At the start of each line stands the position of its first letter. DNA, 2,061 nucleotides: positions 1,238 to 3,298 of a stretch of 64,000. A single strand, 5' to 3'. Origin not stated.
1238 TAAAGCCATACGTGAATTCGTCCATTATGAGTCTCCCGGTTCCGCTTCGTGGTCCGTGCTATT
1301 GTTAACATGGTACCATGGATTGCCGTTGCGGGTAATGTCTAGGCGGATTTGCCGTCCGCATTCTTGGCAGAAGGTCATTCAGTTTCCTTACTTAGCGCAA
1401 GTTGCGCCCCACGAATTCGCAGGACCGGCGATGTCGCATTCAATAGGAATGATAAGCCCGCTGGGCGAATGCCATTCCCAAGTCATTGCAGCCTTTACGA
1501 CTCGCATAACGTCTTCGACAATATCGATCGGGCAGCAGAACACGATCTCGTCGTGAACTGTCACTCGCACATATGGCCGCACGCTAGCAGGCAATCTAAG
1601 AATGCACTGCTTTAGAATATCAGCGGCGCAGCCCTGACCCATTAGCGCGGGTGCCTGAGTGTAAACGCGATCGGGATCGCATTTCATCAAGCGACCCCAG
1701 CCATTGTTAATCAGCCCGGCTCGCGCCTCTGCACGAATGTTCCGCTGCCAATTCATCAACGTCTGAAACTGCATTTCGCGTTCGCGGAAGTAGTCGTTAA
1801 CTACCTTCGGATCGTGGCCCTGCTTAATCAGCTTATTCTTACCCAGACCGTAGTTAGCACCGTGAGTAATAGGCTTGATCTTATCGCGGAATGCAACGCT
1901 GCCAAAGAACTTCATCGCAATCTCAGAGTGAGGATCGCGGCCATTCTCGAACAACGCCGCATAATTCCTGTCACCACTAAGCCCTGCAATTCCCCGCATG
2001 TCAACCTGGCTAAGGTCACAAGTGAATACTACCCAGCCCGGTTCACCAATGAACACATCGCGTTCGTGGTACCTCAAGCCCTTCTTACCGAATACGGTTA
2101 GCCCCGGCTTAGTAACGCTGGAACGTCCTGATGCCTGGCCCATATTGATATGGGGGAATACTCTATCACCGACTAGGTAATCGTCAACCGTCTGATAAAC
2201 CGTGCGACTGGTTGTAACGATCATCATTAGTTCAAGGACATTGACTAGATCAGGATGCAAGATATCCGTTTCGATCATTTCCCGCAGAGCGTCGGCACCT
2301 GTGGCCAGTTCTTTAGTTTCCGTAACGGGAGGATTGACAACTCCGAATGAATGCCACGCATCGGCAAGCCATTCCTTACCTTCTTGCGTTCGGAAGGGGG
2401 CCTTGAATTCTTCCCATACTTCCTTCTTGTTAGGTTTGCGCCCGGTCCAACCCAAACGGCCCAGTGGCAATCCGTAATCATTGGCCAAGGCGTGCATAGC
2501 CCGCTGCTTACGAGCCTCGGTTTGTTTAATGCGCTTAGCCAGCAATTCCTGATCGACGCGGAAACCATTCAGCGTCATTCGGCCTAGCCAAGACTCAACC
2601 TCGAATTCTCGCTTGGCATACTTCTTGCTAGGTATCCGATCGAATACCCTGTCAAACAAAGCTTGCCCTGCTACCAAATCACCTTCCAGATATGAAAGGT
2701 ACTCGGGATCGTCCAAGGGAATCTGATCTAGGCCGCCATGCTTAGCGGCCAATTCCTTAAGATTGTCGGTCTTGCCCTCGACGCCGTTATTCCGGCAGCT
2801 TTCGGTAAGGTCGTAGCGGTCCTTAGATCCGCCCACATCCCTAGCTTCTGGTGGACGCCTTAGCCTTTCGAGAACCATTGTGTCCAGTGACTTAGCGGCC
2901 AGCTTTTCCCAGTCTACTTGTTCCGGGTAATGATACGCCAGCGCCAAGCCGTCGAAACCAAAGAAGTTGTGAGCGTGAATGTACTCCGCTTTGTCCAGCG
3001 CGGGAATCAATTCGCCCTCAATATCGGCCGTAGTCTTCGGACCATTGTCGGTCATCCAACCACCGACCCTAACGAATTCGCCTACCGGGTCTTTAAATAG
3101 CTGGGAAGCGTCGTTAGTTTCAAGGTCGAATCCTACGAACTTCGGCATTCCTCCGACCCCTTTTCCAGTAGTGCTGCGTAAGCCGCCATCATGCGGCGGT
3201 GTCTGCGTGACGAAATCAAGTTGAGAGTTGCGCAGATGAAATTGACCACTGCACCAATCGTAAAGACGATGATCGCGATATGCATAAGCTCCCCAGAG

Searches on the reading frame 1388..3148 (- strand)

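Call 17: search_protein_families(library=phrogs, proteins=[window:1388-3148:-])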
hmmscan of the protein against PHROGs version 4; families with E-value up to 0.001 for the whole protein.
window:1388-3148:- (586 aa): 4 families
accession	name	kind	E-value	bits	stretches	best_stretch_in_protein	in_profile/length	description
phrog_17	-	DNA, RNA and nucleotide metabolism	2.1e-68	232.4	1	2-583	670-1233/1445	DNA polymerase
phrog_2573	-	DNA, RNA and nucleotide metabolism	6.2e-10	39.8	1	366-427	9-78/336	DNA polymerase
phrog_15971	-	DNA, RNA and nucleotide metabolism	5.7e-09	36.6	1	283-557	73-351/376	DNA polymerase I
phrog_10285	-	DNA, RNA and nucleotide metabolism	1.2e-08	35.4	0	362-416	45-99/321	DNA polymerase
